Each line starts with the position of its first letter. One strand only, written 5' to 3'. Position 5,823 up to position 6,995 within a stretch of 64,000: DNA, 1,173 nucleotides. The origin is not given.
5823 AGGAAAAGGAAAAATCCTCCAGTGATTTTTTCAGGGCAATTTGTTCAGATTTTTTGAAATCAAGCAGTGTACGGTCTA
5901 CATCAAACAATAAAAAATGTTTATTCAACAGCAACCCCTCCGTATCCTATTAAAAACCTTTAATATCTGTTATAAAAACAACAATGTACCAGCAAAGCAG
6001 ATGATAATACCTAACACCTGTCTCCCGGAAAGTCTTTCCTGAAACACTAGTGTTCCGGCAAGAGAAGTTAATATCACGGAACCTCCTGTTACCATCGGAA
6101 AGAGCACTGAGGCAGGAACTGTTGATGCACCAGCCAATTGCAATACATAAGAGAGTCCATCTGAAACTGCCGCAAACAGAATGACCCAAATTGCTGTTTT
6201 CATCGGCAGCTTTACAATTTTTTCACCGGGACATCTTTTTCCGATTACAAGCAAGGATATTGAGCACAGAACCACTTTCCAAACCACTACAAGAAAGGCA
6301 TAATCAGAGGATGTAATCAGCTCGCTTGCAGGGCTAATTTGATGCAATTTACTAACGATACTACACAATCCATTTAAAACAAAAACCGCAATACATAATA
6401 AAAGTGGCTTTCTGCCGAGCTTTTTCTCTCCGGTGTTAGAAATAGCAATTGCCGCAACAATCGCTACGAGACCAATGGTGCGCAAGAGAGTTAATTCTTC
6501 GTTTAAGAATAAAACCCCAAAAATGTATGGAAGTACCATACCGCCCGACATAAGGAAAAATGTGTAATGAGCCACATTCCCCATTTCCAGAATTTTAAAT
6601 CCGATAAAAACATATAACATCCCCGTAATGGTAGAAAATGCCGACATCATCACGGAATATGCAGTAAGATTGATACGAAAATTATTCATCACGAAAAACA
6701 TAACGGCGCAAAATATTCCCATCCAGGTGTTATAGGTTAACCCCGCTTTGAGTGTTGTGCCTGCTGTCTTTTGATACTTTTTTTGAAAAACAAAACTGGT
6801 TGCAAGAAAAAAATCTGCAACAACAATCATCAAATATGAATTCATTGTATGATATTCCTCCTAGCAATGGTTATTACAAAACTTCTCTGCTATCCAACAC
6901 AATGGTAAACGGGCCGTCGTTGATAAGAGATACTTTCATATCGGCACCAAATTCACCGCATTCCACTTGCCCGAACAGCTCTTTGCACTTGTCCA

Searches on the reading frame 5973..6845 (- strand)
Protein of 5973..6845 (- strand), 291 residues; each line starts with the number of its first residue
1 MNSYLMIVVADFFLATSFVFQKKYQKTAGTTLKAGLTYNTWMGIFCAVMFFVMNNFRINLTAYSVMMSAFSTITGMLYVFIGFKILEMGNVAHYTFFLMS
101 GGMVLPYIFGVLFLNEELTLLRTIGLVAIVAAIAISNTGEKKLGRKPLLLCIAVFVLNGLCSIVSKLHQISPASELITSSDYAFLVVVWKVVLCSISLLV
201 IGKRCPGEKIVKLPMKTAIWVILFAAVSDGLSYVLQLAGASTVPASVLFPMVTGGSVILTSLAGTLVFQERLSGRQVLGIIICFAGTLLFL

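Call 40: find_encoding_contigs(protein=window:5973-6845:-, flank=10000, max_places=1)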
Protein window:5973-6845:- (291 aa): 8 contigs read that carry it; 1 place shown.
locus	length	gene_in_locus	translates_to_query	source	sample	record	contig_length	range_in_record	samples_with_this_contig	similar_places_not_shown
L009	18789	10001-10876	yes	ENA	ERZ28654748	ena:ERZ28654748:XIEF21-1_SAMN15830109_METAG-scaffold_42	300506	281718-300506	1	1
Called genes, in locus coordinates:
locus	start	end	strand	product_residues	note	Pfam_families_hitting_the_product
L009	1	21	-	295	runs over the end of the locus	PF02517:Rce1-like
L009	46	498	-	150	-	PF02502:LacAB_rpiB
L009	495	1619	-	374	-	PF06925:MGDG_synth, PF00534:Glycos_transf_1 (weak), PF04101:Glyco_tran_28_C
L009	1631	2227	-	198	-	PF02525:Flavodoxin_2, PF03358:FMN_red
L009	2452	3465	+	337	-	PF00106:adh_short, PF01073:3Beta_HSD, PF01370:Epimerase, PF02719:Polysacc_synt_2, PF04321:RmlD_sub_bind, PF05368:NmrA (weak), PF08659:KR, PF16363:GDP_Man_Dehyd, +2 more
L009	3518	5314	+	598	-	PF00395:SLH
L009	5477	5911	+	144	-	-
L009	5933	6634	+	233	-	PF03167:UDG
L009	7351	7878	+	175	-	PF12724:Flavodoxin_5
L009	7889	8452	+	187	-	PF18306:LDcluster4, PF03641:Lysine_decarbox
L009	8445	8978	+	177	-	-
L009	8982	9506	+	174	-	PF13302:Acetyltransf_3 (weak), PF00583:Acetyltransf_1, PF13508:Acetyltransf_7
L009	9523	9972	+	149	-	PF02580:Tyr_Deacylase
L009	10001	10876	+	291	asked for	PF00892:EamA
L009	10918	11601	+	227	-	PF00702:Hydrolase, PF13419:HAD_2, PF13242:Hydrolase_like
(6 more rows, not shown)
